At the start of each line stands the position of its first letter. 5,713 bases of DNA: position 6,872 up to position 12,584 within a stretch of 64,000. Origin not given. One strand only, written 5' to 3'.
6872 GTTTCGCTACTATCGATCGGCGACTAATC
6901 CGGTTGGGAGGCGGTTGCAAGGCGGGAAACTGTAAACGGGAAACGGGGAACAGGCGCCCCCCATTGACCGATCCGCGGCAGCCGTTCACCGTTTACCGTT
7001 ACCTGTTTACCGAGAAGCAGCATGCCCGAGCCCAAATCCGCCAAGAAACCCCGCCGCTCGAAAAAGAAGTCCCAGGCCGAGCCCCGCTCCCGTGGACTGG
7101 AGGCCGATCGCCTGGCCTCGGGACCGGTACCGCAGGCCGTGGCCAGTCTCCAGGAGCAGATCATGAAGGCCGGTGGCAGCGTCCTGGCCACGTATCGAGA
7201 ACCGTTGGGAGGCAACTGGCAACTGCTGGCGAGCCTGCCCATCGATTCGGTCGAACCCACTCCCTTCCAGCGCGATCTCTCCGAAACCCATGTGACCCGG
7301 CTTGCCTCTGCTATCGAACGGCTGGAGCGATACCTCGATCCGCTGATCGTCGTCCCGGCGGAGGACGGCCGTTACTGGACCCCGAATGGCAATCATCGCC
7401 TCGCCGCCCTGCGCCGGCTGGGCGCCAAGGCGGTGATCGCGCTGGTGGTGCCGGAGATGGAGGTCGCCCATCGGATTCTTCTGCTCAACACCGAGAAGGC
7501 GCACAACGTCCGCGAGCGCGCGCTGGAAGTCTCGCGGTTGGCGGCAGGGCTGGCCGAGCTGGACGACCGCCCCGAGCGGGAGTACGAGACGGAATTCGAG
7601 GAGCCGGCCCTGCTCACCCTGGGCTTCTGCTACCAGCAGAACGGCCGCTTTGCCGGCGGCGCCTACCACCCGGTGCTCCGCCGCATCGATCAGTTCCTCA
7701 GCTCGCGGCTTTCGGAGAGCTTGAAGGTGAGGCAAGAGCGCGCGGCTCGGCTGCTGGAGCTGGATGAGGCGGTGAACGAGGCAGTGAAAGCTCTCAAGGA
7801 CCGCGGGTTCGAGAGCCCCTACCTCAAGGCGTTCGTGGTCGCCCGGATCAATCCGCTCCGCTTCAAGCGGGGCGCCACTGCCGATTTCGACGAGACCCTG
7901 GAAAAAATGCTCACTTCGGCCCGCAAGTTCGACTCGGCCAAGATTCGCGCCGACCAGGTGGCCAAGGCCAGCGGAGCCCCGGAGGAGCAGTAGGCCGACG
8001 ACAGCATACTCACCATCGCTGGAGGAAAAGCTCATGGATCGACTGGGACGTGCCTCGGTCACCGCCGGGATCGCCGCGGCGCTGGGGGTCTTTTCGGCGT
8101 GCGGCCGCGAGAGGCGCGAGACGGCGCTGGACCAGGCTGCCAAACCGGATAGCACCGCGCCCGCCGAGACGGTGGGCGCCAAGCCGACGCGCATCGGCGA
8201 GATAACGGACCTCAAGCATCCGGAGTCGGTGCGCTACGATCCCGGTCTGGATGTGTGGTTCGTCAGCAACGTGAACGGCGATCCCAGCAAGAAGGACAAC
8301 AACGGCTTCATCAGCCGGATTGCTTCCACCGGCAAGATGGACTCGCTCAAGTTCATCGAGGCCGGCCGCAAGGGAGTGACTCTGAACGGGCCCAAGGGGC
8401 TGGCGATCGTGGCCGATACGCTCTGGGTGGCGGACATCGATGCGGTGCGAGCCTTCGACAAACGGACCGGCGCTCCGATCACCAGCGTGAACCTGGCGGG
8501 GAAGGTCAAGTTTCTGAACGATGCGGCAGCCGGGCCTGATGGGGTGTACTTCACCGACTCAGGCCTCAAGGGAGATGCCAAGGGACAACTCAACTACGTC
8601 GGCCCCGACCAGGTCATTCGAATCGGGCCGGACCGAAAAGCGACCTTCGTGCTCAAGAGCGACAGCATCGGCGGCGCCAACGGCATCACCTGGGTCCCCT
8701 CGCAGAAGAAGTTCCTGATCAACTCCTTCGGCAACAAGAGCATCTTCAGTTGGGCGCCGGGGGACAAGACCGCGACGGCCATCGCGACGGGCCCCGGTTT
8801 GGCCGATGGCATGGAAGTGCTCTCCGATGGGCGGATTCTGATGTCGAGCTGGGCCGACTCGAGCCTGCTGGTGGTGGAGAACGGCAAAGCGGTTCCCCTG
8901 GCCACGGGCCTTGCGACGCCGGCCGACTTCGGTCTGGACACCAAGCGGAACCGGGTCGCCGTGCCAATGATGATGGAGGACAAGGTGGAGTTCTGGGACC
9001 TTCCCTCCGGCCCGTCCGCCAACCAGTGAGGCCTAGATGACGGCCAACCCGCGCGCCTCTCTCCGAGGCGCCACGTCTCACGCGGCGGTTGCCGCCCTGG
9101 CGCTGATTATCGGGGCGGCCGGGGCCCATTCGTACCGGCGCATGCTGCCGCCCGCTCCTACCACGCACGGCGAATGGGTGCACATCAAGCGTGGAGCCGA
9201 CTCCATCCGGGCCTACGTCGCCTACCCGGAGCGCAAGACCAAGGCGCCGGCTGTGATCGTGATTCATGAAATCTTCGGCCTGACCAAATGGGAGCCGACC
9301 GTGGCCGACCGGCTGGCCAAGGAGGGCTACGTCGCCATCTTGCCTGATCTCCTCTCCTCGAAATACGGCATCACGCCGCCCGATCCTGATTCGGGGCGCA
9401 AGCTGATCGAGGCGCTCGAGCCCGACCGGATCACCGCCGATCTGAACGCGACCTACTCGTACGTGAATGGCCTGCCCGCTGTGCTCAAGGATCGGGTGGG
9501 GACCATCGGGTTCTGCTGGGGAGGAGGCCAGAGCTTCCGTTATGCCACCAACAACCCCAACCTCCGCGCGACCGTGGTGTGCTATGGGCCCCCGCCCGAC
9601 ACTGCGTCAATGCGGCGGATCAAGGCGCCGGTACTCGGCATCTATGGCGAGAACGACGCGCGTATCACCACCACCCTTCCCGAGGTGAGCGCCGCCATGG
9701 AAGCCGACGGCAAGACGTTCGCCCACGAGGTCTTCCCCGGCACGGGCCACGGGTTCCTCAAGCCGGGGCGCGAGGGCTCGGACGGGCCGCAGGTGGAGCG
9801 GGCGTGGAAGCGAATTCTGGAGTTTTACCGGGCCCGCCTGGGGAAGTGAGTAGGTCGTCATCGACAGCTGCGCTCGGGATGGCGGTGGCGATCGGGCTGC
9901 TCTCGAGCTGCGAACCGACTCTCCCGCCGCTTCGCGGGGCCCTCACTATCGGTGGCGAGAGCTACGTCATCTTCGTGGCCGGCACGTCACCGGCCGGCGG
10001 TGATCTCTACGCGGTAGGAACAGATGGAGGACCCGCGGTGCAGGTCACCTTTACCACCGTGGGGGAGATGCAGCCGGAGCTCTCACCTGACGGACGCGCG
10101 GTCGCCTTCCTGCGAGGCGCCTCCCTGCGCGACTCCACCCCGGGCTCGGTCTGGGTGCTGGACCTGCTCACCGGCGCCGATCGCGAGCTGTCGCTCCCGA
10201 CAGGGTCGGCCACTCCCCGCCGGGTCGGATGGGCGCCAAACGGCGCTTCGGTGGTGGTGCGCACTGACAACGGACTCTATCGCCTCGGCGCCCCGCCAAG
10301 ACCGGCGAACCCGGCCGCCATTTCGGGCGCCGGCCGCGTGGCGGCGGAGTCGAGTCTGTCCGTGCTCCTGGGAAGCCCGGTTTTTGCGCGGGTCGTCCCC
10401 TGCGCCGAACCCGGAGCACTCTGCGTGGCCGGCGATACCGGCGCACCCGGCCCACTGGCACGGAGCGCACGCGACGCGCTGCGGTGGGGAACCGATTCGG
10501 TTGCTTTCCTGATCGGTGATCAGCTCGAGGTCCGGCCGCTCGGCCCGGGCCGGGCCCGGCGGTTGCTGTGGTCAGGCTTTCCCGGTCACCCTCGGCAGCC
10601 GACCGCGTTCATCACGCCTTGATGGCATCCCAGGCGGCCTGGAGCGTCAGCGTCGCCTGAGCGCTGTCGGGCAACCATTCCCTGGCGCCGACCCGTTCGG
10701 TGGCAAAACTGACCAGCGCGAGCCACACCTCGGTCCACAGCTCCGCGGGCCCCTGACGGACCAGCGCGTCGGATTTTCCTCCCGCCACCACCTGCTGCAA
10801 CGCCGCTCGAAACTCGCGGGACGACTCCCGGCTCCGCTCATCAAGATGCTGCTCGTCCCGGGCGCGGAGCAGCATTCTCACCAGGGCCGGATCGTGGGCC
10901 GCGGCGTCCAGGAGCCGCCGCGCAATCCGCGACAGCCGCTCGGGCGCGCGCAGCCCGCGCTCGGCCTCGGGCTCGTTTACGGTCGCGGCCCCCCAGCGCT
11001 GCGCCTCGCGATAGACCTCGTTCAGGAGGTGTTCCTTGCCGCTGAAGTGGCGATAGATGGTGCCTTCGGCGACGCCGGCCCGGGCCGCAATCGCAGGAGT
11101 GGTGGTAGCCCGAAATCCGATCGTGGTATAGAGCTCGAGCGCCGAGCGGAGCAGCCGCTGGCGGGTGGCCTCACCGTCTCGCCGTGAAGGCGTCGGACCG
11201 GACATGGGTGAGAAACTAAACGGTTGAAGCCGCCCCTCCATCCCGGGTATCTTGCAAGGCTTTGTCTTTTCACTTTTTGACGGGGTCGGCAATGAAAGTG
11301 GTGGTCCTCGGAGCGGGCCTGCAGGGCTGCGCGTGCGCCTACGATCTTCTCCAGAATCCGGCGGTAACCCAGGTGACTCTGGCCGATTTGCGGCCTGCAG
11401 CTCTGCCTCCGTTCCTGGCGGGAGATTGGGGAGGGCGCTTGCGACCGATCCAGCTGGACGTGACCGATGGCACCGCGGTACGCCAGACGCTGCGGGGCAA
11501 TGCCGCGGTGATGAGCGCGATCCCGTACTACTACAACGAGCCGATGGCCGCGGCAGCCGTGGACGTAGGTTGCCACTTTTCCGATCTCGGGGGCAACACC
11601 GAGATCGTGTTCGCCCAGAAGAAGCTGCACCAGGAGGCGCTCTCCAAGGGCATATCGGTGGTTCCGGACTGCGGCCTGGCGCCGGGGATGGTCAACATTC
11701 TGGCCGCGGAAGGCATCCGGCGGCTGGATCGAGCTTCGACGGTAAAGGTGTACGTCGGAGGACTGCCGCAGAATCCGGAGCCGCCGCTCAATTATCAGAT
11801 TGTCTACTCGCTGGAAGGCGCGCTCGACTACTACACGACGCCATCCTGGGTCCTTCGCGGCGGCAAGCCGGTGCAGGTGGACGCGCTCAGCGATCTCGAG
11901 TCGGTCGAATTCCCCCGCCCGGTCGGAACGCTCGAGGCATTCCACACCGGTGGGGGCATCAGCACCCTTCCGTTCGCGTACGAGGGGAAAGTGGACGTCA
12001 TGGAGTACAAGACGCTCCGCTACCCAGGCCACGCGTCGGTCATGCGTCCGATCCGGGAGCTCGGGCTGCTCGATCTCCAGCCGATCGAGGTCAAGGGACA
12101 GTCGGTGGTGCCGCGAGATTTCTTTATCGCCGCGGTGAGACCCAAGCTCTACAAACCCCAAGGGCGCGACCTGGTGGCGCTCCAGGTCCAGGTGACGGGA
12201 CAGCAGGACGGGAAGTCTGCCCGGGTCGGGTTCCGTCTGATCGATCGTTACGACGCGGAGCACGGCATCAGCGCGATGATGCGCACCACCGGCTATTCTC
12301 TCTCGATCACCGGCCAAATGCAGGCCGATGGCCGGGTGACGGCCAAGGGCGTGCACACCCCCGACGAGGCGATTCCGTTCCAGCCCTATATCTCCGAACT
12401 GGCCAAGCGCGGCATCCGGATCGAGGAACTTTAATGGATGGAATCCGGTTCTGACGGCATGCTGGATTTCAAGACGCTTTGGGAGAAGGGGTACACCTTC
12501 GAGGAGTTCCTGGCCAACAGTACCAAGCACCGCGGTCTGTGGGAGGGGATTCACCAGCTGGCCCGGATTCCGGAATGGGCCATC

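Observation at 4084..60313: Dispersed family of intergenic hairpins built from tandem 7-nt (once 9-nt) words, one different word per locus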

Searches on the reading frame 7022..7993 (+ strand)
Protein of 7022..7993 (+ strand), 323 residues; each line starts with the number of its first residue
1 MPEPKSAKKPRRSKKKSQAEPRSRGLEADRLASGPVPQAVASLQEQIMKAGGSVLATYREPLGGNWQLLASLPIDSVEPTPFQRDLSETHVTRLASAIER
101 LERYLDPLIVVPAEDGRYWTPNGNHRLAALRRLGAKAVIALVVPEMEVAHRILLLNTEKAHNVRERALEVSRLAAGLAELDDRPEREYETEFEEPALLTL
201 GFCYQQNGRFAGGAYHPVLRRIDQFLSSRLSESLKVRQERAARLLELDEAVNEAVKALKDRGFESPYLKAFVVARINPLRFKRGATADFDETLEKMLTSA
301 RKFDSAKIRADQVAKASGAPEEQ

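Call 18: search_protein_families(library=pfam, proteins=[window:7022-7993:+])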
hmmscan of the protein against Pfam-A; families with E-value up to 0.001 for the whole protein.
window:7022-7993:+ (323 aa): 0 families

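Call 82: search_protein_families(library=ncbifam, proteins=[window:7022-7993:+], max_evalue=0.01)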
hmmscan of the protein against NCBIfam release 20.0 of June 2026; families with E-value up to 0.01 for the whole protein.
window:7022-7993:+ (323 aa): 4 families
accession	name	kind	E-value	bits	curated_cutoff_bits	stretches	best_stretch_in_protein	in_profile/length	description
TIGR00180.1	parB_part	domain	0.0009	19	58.45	1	72-171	8-113/186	ParB/RepB/Spo0J family partition protein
TIGR04285.1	nucleoid_noc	exception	0.0012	18.3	315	1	71-143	4-76/255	nucleoid occlusion protein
NF033589.0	staphy_B_SbnI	equivalog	0.0021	17.5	350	1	83-143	19-79/254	bifunctional transcriptional regulator/O-phospho-L-serine synthase SbnI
NF053625.1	SerKinSerKArch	equivalog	0.004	16.3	380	1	88-201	32-146/244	ADP-dependent L-serine kinase SerK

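Call 95: find_encoding_contigs(protein=window:7022-7993:+, flank=400, max_places=10)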
Protein window:7022-7993:+ (323 aa): 4 contigs read that carry it; 4 places shown.
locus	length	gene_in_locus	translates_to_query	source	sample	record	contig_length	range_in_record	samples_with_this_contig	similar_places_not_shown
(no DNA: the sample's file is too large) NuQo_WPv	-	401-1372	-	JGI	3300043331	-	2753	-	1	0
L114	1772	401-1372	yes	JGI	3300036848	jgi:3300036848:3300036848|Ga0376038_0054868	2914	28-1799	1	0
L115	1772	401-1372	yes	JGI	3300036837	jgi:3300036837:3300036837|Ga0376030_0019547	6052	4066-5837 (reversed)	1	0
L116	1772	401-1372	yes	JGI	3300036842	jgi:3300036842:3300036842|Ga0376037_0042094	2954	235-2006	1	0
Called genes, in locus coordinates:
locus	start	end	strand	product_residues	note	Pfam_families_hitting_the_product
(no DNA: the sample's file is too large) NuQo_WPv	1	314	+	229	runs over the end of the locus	?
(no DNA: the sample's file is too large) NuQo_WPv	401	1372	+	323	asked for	PF02195:ParB_N (weak)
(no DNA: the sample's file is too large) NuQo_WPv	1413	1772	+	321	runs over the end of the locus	?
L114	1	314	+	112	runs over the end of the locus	?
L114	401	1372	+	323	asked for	PF02195:ParB_N (weak)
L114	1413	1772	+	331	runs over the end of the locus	PF08450:SGL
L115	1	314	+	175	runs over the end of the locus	?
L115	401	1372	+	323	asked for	PF02195:ParB_N (weak)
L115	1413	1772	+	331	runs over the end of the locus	PF08450:SGL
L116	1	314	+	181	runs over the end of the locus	?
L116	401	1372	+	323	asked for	PF02195:ParB_N (weak)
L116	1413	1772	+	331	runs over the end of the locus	PF08450:SGL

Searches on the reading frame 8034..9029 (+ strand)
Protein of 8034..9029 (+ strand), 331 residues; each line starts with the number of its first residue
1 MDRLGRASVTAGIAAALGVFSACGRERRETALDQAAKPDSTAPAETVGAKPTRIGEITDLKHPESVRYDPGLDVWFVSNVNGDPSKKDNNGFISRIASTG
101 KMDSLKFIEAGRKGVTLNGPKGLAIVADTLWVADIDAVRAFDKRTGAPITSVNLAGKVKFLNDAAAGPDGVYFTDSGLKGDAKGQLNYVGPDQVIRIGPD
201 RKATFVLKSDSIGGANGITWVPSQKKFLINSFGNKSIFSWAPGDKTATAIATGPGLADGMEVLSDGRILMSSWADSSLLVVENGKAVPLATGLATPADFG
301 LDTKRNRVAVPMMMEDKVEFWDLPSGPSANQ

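Call 18: search_protein_families(library=pfam, proteins=[window:8034-9029:+])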
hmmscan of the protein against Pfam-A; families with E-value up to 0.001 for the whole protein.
window:8034-9029:+ (331 aa): 1 family
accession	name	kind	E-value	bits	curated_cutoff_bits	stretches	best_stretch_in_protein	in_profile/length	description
PF08450.18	SGL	-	1.4e-07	31.8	26.3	1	109-282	41-211/246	SMP-30/Gluconolactonase/LRE-like region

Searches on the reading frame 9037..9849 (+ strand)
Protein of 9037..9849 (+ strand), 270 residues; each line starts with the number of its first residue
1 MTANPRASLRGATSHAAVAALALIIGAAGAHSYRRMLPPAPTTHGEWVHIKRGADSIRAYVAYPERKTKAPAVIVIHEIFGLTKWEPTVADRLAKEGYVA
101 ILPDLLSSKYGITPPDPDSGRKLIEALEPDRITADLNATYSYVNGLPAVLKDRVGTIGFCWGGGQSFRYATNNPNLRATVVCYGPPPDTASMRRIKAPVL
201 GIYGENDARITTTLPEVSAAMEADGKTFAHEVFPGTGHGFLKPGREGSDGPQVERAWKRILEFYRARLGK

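Call 18: search_protein_families(library=pfam, proteins=[window:9037-9849:+])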
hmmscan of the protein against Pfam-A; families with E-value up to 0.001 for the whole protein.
window:9037-9849:+ (270 aa): 5 families
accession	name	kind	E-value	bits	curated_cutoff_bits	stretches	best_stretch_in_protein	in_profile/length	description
PF01738.24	DLH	-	2.6e-46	158.4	21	1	57-265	1-214/217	Dienelactone hydrolase family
PF00561.26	Abhydrolase_1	-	2.2e-07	31.2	25.8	1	71-190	1-107/245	alpha/beta hydrolase fold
PF12740.14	PETase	-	1.2e-06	28.6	28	1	63-208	46-180/263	PET hydrolase-like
PF08840.17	BAAT_C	-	1.5e-05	25.6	20.9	0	139-185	9-55/210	BAAT / Acyl-CoA thioester hydrolase C terminal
PF02129.25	Peptidase_S15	-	0.00089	19.5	23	0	55-182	3-126/262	X-Pro dipeptidyl-peptidase (S15 family)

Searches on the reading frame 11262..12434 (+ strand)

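Call 18: search_protein_families(library=pfam, proteins=[window:11262-12434:+])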
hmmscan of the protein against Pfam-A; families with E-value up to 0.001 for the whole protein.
window:11262-12434:+ (390 aa): 2 families
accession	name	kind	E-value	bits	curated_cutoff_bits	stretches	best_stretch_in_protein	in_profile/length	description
PF16653.10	Sacchrp_dh_C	-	2.1e-47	162.9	31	1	138-385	1-265/265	Saccharopine dehydrogenase C-terminal domain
PF03435.24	Sacchrp_dh_NADP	-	1.3e-13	51.8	25.1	1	13-134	1-129/129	Saccharopine dehydrogenase NADP binding domain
